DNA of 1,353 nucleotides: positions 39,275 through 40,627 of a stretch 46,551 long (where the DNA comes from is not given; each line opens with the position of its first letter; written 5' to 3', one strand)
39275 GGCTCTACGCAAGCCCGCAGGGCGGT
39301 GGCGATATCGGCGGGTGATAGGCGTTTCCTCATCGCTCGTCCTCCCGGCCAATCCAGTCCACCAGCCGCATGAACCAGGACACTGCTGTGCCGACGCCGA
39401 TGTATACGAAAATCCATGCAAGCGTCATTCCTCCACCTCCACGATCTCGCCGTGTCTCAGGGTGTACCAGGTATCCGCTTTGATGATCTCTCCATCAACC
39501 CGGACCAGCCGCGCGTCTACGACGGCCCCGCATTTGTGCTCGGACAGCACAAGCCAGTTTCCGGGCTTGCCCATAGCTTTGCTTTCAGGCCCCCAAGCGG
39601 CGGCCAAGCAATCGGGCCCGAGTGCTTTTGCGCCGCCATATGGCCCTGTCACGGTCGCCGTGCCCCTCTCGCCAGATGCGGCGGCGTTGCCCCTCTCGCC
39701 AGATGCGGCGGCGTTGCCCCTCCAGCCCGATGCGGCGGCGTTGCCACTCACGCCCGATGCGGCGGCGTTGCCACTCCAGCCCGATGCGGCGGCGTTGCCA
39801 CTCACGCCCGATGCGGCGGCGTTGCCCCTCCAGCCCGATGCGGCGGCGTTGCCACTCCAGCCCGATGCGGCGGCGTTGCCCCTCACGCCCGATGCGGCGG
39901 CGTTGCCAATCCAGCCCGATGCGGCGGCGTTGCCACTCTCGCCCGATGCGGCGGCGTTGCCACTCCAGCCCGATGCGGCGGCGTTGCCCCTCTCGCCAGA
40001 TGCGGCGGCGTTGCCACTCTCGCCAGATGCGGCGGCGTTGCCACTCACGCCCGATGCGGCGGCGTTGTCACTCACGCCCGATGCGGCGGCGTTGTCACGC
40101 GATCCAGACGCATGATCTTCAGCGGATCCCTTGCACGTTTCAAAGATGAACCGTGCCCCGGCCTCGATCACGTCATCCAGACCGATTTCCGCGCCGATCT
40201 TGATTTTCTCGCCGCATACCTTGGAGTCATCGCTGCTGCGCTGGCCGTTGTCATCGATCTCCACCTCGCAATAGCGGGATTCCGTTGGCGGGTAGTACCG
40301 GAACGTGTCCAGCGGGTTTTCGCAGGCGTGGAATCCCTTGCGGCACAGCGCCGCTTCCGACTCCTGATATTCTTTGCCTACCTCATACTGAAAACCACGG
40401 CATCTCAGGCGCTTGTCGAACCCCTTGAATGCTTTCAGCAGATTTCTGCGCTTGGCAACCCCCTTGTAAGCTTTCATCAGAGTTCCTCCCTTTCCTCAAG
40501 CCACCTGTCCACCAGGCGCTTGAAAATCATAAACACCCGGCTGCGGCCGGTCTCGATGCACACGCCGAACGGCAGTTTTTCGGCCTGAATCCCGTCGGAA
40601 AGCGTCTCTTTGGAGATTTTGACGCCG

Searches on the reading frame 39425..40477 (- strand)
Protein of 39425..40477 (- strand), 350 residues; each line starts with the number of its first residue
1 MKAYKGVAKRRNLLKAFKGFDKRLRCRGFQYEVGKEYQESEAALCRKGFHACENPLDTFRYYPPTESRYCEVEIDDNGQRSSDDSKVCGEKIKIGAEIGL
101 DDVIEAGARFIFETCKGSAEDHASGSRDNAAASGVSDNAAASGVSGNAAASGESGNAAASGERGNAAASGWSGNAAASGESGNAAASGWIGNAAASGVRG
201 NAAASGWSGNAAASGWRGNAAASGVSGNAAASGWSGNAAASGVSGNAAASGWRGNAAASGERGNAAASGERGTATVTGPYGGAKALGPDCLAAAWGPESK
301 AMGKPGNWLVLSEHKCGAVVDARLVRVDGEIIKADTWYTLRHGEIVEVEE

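Call 27: search_protein_families(library=phrogs, proteins=[window:39425-40477:-], max_evalue=0.00001)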
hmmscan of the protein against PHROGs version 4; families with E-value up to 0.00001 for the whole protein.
window:39425-40477:- (350 aa): 9 families
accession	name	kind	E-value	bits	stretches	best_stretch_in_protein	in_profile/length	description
phrog_4433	-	unknown function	1.6e-64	219.3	2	8-217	7-220/312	-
phrog_14105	-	unknown function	1e-16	62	1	11-171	7-163/297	-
phrog_27197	-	unknown function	3e-14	54.3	1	259-348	2-96/97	-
phrog_8745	-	tail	9.1e-13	47.4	1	82-291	1361-1534/1803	tail fiber protein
phrog_5073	-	tail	2.2e-07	31.3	0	131-233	100-199/519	tail fiber protein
phrog_366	-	tail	5.9e-07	30.3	0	195-314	301-404/474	tail fiber protein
phrog_36982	-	unknown function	1.4e-06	27.5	1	124-289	268-471/944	-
phrog_28263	-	tail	2.5e-06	26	1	107-289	577-761/1400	tail fiber protein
phrog_38766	-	head and packaging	5.9e-06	26.1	0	206-301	79-174/478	virion structural protein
